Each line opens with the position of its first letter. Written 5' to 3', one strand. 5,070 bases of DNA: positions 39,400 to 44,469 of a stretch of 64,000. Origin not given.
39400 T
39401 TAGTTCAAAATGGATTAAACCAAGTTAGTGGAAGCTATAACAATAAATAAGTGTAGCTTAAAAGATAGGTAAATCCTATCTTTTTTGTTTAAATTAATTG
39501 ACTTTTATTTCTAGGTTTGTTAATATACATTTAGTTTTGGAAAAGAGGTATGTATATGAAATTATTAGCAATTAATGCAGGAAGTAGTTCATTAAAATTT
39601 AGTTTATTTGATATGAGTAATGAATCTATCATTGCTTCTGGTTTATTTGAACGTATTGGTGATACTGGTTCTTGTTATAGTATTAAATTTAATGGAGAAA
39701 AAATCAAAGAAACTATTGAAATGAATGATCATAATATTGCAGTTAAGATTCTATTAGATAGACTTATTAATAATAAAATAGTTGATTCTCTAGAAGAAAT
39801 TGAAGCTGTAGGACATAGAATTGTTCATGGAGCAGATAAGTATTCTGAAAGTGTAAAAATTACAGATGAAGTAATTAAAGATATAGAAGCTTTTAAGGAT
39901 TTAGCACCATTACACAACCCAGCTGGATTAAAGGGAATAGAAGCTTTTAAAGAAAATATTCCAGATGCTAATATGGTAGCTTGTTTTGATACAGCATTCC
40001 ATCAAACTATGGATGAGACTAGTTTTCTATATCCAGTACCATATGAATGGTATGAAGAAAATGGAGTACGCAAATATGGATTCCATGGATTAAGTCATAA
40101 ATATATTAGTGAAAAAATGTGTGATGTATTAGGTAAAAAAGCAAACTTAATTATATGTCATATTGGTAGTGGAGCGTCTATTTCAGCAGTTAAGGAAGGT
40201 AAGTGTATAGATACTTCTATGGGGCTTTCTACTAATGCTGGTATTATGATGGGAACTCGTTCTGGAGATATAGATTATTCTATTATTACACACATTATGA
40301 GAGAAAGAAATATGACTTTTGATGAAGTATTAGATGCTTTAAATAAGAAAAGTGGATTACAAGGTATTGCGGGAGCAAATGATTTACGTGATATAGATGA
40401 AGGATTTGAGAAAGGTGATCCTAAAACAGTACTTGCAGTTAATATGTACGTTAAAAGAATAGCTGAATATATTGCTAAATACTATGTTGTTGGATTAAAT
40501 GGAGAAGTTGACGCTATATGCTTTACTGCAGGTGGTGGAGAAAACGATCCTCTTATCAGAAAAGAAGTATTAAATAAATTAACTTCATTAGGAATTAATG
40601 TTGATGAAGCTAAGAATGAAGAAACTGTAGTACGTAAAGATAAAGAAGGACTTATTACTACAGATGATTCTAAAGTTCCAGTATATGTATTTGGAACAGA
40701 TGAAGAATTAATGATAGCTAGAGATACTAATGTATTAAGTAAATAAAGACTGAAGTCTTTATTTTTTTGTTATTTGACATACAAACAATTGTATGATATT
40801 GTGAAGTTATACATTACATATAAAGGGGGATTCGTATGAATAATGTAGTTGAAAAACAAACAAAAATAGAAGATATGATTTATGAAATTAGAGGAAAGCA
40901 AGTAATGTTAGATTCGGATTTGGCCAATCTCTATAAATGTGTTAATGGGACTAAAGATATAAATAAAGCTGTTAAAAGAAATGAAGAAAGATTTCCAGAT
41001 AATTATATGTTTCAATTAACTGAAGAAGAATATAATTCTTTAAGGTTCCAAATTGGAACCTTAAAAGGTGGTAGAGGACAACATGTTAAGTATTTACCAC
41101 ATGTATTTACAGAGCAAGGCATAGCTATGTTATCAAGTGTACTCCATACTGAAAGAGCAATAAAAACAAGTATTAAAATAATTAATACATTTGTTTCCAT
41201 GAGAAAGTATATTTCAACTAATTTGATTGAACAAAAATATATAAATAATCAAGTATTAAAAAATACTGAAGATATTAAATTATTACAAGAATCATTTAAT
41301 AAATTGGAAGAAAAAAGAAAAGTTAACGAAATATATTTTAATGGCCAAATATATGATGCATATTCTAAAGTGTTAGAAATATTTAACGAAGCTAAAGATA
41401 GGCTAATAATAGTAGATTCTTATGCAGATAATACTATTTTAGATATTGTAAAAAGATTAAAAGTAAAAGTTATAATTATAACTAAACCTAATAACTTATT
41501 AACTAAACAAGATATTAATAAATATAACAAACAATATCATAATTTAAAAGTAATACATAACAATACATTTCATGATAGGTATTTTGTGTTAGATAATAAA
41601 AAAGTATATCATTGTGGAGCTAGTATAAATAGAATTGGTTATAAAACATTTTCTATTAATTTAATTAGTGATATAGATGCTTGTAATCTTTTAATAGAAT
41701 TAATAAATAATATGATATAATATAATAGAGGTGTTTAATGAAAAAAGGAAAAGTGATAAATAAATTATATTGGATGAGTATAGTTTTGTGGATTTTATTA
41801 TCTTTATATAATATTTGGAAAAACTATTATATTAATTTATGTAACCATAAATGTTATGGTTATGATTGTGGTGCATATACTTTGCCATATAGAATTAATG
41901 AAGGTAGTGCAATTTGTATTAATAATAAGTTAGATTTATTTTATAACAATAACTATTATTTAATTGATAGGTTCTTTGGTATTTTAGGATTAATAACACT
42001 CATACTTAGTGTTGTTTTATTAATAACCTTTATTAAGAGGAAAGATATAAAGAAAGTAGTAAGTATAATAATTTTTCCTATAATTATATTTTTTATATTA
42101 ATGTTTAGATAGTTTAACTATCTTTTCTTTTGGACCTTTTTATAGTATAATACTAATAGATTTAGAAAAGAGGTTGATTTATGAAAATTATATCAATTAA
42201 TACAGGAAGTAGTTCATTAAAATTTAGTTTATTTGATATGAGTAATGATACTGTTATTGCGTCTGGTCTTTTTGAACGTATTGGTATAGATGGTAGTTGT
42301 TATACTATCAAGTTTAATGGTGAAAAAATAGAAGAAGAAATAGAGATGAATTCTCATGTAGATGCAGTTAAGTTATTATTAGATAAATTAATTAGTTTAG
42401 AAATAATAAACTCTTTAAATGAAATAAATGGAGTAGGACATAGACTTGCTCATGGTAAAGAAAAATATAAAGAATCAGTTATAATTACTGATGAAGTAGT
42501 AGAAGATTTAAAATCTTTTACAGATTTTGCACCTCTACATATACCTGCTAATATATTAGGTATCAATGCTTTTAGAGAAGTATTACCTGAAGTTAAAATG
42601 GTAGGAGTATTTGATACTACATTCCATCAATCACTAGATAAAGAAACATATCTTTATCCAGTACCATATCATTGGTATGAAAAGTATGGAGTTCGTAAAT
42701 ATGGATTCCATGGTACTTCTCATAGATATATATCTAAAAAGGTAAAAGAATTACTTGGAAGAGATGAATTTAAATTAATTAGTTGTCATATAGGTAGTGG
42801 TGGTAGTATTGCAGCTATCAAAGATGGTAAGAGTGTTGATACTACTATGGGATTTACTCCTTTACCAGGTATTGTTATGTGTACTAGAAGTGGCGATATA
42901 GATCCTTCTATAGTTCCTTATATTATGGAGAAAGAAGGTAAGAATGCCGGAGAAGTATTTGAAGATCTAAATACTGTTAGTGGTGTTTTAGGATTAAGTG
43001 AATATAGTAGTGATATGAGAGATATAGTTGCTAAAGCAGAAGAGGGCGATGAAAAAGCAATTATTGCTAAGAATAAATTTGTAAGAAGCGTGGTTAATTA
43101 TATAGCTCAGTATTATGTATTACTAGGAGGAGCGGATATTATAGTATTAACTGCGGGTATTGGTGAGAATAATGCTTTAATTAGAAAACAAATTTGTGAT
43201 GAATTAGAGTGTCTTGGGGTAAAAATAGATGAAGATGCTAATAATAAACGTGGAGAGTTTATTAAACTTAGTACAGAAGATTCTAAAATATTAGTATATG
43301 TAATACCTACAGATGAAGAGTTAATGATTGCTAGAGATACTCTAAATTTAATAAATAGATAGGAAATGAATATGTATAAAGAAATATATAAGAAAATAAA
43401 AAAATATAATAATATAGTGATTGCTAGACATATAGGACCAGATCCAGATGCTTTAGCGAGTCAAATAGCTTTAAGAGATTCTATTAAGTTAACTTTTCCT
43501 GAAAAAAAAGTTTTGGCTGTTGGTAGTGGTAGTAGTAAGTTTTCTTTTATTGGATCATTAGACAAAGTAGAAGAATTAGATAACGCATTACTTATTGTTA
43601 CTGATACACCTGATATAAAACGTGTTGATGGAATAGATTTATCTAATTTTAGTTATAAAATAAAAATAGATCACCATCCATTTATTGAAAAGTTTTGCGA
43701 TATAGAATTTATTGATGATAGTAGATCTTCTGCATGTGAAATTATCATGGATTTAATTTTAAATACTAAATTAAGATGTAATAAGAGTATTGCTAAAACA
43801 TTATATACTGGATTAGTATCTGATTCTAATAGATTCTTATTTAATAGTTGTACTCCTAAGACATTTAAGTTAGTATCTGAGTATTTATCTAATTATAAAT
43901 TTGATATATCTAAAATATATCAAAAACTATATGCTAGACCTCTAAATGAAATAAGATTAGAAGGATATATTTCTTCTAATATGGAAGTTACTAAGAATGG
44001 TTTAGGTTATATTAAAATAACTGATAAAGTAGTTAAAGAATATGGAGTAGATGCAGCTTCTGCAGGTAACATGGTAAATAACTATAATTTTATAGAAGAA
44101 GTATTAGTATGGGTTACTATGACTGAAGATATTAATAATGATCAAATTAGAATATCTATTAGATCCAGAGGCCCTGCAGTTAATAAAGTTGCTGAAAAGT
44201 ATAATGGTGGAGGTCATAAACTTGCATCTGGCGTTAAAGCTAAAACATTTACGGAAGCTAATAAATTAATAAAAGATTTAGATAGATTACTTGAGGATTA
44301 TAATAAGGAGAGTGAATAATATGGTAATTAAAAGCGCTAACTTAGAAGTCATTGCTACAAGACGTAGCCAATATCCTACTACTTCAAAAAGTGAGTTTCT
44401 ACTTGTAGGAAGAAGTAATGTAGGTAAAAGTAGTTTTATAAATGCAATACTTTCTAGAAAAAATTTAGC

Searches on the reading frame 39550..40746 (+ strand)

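Call 80: search_protein_families(library=ncbifam, proteins=[window:39550-40746:+], max_evalue=1e-15)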
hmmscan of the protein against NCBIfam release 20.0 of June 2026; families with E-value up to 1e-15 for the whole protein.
window:39550-40746:+ (398 aa): 8 families
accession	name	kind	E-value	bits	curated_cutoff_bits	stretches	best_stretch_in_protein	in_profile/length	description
TIGR00016.1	ackA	subfamily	4.1e-148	493.4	293.4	1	3-396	4-403/405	acetate/propionate family kinase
NF005520.0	PRK07157.1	equivalog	6.9e-131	437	561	1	1-394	1-395/400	acetate kinase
NF009063.0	PRK12397.1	equivalog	4e-125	417.6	659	1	1-393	1-389/404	acetate/propionate family kinase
NF009045.0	PRK12379.1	equivalog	3.1e-110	368.7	580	1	5-397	7-393/402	propionate kinase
NF009099.0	PRK12440.1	equivalog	5.9e-99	331.7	693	1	5-393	6-393/397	acetate/propionate family kinase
NF005462.0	PRK07058.1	equivalog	4.3e-87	292.7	486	1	4-394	5-387/396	acetate/propionate family kinase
NF002834.0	PRK03011.1-5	subfamily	1.4e-27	96.8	222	1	174-337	150-314/357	butyrate kinase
TIGR02707.1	butyr_kinase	equivalog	4.8e-24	85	289.1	1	174-344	147-317/351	butyrate kinase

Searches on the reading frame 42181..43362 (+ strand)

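Call 80: search_protein_families(library=ncbifam, proteins=[window:42181-43362:+], max_evalue=1e-15)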
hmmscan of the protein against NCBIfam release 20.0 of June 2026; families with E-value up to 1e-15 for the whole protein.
window:42181-43362:+ (393 aa): 7 families
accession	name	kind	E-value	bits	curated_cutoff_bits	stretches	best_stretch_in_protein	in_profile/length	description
TIGR00016.1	ackA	subfamily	5.1e-146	486.5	293.4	1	1-391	4-404/405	acetate/propionate family kinase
NF009063.0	PRK12397.1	equivalog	1.3e-140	468.7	659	1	2-390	4-392/404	acetate/propionate family kinase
NF005520.0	PRK07157.1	equivalog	1.7e-124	416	561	1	1-391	3-398/400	acetate kinase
NF009045.0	PRK12379.1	equivalog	1.1e-113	380.1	580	1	3-390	7-392/402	propionate kinase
NF009099.0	PRK12440.1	equivalog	1e-100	337.5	693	1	3-390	6-396/397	acetate/propionate family kinase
NF005462.0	PRK07058.1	equivalog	6.4e-87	292.1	486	1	3-392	6-391/396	acetate/propionate family kinase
NF002834.0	PRK03011.1-5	subfamily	1.3e-18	67.2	222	1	172-342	150-320/357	butyrate kinase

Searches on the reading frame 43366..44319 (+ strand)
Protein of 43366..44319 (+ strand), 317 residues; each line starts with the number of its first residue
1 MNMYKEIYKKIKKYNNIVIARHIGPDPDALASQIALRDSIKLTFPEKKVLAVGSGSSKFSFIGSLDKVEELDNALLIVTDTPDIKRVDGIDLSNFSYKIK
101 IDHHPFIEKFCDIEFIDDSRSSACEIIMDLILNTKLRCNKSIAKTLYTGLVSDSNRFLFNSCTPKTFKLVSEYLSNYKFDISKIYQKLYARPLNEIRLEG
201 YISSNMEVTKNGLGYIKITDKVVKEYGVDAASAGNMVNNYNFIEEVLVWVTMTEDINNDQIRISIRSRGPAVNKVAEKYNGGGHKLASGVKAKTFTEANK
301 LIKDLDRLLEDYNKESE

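Call 80: search_protein_families(library=ncbifam, proteins=[window:43366-44319:+], max_evalue=1e-15)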
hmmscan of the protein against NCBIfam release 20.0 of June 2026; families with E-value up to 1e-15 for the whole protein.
window:43366-44319:+ (317 aa): 1 family
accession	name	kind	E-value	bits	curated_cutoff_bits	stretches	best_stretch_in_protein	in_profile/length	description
NF053633.1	OlncasPapPhNrnA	equivalog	6.5e-67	225.7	350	1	4-308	6-314/317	bifunctional oligoribonuclease/PAP phosphatase NrnA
